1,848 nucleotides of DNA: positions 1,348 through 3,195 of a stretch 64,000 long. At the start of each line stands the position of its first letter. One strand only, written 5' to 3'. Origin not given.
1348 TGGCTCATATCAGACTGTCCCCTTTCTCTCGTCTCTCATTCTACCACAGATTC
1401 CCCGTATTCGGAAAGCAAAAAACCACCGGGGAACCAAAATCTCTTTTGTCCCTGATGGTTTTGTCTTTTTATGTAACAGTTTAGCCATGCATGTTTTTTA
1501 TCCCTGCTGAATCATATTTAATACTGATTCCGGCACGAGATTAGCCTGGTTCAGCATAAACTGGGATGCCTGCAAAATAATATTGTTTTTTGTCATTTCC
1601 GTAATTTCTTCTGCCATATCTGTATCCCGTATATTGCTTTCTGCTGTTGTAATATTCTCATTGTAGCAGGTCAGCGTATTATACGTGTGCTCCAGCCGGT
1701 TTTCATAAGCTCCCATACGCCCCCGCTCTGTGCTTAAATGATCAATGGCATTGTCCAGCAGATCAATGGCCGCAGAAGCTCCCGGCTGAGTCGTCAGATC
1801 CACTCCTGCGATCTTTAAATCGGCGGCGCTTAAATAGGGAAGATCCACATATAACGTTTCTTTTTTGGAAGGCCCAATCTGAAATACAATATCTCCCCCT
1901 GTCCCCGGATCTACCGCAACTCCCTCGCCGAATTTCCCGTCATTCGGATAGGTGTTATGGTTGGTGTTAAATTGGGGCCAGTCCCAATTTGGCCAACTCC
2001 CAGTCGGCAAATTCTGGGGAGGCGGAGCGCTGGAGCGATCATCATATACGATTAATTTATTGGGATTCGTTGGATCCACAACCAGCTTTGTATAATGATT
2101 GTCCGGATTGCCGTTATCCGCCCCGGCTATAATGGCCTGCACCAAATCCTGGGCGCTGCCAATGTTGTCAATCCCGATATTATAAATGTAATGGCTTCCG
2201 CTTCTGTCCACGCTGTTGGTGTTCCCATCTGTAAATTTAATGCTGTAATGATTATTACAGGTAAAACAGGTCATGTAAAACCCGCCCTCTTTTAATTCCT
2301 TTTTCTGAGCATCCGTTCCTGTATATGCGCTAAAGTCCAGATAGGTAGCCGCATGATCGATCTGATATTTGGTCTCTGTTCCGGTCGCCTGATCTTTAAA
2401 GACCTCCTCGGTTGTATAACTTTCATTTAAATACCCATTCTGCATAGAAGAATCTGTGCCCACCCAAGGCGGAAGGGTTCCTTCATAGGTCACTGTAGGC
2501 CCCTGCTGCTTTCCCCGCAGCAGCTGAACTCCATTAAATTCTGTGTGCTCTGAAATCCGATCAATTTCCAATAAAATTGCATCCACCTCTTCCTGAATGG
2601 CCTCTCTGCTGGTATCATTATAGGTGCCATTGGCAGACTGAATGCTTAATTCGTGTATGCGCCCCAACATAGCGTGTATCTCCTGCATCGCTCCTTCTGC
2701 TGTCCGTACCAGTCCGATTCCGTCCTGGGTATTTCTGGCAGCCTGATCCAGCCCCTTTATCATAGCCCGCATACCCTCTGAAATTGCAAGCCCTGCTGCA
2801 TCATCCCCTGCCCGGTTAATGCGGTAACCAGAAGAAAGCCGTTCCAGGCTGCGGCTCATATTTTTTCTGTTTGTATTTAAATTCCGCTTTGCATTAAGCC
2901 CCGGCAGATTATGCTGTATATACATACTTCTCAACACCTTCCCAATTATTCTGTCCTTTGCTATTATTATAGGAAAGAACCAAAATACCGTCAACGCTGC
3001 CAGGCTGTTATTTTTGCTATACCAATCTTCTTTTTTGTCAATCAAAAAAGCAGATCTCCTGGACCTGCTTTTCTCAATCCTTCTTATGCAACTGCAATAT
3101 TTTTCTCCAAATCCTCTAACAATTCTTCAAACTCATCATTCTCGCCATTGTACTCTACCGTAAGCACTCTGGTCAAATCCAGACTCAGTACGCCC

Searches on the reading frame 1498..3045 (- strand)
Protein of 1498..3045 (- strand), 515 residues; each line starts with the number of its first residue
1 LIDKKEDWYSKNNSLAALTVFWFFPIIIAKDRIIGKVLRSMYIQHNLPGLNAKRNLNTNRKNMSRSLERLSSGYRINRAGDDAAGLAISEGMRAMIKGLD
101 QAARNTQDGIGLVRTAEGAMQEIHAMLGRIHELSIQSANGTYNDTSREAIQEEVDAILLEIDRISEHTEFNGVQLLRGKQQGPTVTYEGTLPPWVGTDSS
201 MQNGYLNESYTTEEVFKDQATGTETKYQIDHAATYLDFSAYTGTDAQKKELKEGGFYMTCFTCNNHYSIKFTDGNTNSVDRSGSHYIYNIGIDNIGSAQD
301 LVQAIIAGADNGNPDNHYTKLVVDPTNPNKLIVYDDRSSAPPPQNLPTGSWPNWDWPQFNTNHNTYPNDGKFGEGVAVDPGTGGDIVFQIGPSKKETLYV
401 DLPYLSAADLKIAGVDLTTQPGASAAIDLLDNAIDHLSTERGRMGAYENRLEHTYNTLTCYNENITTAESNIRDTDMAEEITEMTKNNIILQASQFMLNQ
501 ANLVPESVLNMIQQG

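Call 30: search_protein_families(library=pfam, proteins=[window:1498-3045:-], max_evalue=0.00001)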
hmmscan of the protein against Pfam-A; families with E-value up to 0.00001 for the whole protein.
window:1498-3045:- (515 aa): 2 families
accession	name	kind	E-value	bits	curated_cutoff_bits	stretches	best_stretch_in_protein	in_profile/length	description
PF00669.25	Flagellin_N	-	2.9e-44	151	26.6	1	43-180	1-138/139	Bacterial flagellin N-terminal helical region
PF00700.27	Flagellin_C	-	5e-24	84.9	23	1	427-511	1-85/86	Bacterial flagellin C-terminal helical region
